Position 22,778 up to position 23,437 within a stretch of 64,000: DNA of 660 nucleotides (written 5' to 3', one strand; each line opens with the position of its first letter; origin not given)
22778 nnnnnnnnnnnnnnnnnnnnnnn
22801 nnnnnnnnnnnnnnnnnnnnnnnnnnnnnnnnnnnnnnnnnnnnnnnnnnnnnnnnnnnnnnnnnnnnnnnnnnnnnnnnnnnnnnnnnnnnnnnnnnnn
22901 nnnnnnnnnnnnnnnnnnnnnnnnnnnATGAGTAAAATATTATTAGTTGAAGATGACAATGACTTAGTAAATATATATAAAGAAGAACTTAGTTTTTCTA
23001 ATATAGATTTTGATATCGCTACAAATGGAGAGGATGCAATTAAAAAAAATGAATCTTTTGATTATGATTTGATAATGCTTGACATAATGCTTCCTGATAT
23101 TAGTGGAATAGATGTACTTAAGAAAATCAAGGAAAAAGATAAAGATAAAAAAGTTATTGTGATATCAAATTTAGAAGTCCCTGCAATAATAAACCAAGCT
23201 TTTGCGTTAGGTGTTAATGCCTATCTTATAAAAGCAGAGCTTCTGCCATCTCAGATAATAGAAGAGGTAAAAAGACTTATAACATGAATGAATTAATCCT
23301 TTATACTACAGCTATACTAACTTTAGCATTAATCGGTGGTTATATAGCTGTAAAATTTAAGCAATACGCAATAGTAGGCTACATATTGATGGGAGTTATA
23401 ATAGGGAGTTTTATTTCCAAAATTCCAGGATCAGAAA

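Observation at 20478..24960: Signalling module: two tandem membrane-embedded histidine kinases, a receiver-only regulator and a Kef/RCK antiporter, with no DNA-binding output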

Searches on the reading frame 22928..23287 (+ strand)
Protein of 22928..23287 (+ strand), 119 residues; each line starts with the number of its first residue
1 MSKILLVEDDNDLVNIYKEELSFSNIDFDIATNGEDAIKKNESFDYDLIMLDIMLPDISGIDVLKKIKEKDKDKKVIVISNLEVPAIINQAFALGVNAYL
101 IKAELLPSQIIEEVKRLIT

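Call 3: search_protein_families(library=pfam, proteins=[window:22928-23287:+], max_evalue=0.01)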
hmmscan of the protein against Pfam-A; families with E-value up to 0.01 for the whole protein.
window:22928-23287:+ (119 aa): 1 family
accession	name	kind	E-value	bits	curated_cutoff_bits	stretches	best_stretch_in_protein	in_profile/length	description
PF00072.30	Response_reg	-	7.5e-20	71.6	30.2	1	4-104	1-101/111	Response regulator receiver domain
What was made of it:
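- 22928..23287 (+): REC: a 119-aa receiver-only response regulator. It has a complete phospho-acceptor site (D9, D10, D52, S80, K102) and a family-specific C-terminal motif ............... Pfam (call 3).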

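Call 4: search_protein_families(library=ncbifam, proteins=[window:22928-23287:+], max_evalue=0.01)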
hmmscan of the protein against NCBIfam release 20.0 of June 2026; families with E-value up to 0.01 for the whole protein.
window:22928-23287:+ (119 aa): 92 families (the best 25 are shown)
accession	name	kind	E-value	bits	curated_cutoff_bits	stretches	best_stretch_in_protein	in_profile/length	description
NF052313.1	T9SS_RR_PorX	equivalog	1e-16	60.8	300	1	3-118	2-116/513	T9SS response regulator signal transducer PorX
NF041946.1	LuxO_transreg_Vib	equivalog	8.8e-16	57.7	800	1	6-102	1-97/463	quorum-sensing sigma-54 dependent transcriptional regulator LuxO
TIGR01387.1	cztR_silR_copR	subfamily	1.9e-15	57.1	279.2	1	4-103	1-100/218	heavy metal response regulator transcription factor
NF045991.1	RespRegCtrARhodob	equivalog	2.5e-15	56.8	350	1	3-103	2-102/224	response regulator transcription factor CtrA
NF007969.0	PRK10693.1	equivalog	3e-15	56.1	329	1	3-102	9-108/337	two-component system response regulator RssB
NF051850.1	RespRegRprY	equivalog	1.6e-14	53.9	370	1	3-103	6-106/234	response regulator transcription factor RprY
NF007935.0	PRK10651.1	equivalog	3.5e-14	52.5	250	1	4-116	9-122/216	two-component system response regulator NarL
NF053854.1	RespRegPhoBBctds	equivalog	4.7e-14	52.3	270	1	4-102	1-100/225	two-component system response regulator PhoB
TIGR02875.1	spore_0_A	equivalog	1.2e-13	50.9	200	1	3-103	4-108/262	sporulation transcription factor Spo0A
NF008199.0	PRK10955.1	equivalog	2.2e-13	50.7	341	1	1-82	1-80/232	envelope stress response regulator transcription factor CpxR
NF041734.1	resp_reg_RppA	equivalog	2.3e-13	50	250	1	3-102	2-103/229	two-component system response regulator RppA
NF007346.1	PRK09836.1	equivalog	2e-12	47.4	420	1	3-104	2-103/227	copper/silver response regulator transcription factor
NF046022.1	RespRegCpdRBruc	equivalog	2e-12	47.2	180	1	1-117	1-116/120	cell cycle two-component system response regulator CpdR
NF041367.1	CheY_Halo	equivalog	2.3e-12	47.3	200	1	4-114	1-110/114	chemotaxis protein CheY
TIGR02154.1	PhoB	equivalog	5.5e-12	45.5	296.2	1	2-79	3-80/226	phosphate regulon transcriptional regulator PhoB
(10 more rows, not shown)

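Call 13: find_encoding_contigs(protein=window:22928-23287:+, flank=10000, max_places=10)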
Protein window:22928-23287:+ (119 aa): 24 contigs read that carry it; 10 places shown.
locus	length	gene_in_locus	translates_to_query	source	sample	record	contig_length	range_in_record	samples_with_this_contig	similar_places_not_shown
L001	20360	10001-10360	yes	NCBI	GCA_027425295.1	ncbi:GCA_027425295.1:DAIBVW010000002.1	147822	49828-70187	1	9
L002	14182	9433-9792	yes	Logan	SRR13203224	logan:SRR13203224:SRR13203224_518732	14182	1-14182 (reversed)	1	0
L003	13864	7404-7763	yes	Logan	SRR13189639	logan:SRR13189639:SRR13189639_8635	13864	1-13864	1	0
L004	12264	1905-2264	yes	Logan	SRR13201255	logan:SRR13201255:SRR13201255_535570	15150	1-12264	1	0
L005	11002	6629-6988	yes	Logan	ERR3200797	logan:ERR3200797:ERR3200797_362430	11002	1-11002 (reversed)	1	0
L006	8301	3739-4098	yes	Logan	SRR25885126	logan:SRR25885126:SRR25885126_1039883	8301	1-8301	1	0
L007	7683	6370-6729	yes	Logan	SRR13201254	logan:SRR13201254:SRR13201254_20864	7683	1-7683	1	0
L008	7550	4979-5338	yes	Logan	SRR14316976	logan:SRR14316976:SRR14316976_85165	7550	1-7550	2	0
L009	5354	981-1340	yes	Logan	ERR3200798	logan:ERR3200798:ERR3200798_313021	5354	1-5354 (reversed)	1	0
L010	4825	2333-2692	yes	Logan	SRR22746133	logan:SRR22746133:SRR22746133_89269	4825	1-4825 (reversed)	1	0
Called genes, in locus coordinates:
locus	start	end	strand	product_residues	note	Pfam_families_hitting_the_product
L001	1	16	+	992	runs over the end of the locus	PF00873:ACR_tran, PF02355:SecD_SecF_C (weak)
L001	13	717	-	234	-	PF11967:RecO_N, PF02565:RecO_C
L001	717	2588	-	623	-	PF13196:DUF4012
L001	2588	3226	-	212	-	PF02397:Bac_transf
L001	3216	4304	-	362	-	PF00534:Glycos_transf_1, PF13692:Glyco_trans_1_4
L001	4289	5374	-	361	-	PF00534:Glycos_transf_1, PF13692:Glyco_trans_1_4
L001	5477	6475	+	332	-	PF01073:3Beta_HSD, PF01370:Epimerase, PF02719:Polysacc_synt_2, PF04321:RmlD_sub_bind, PF05368:NmrA (faint), PF16363:GDP_Man_Dehyd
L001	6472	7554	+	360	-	PF13439:Glyco_transf_4, PF00534:Glycos_transf_1, PF13692:Glyco_trans_1_4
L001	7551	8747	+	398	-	PF00512:HisKA, PF02518:HATPase_c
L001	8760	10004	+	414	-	PF00512:HisKA, PF02518:HATPase_c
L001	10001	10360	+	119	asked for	PF00072:Response_reg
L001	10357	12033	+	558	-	PF00999:Na_H_Exchanger, PF02254:TrkA_N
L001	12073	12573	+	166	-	PF04024:PspC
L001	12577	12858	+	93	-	-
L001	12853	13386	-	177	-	PF02482:Ribosomal_S30AE, PF16321:Ribosom_S30AE_C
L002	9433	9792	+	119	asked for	PF00072:Response_reg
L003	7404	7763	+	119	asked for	PF00072:Response_reg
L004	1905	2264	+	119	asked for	PF00072:Response_reg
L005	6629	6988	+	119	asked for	PF00072:Response_reg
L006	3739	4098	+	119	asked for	PF00072:Response_reg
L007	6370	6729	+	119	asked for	PF00072:Response_reg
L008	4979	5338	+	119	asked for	PF00072:Response_reg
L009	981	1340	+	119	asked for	PF00072:Response_reg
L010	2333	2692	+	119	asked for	PF00072:Response_reg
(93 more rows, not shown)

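Call 72: search_solved_structures(query=window:22928-23287:+, max_evalue=1e-12)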
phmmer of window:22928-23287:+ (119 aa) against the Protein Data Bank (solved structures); distinct sequences matched with E-value up to 1e-12: 9.
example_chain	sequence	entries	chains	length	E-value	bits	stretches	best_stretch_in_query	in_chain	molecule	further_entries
3a0r_B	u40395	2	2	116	1.1e-16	64.2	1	1-117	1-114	Response regulator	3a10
3a0u_A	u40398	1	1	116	1.2e-16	64.1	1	1-117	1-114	Response regulator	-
3dge_C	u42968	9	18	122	2.4e-14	56.7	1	2-118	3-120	Response regulator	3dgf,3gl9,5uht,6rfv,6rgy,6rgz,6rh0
6azr_B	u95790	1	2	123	2.4e-14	56.7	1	2-118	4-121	Chemotaxis regulator-transmits chemoreceptor signals to flagelllar motor components CheY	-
9lbr_A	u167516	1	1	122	6.1e-14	55.4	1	2-118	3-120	Response regulator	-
4ja2_A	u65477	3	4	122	9.5e-14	54.8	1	2-118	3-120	Response regulator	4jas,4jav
6rh1_C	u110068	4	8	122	2.8e-13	53.2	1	2-118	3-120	Response regulator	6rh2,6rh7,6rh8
6is3_C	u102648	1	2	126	4.3e-13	52.7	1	3-84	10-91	Response regulator ArlR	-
6is1_A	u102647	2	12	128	4.5e-13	52.6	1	3-84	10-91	Response regulator ArlR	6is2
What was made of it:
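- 22928..23287 (+): The nearest solved structures are the single-domain regulators TrrA (3a0r) and RR468 (3dge) (call 72).
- On Stand-alone CheY-like receiver (single-domain response regulator): The nearest PDB entries are single-domain regulators (call 72).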
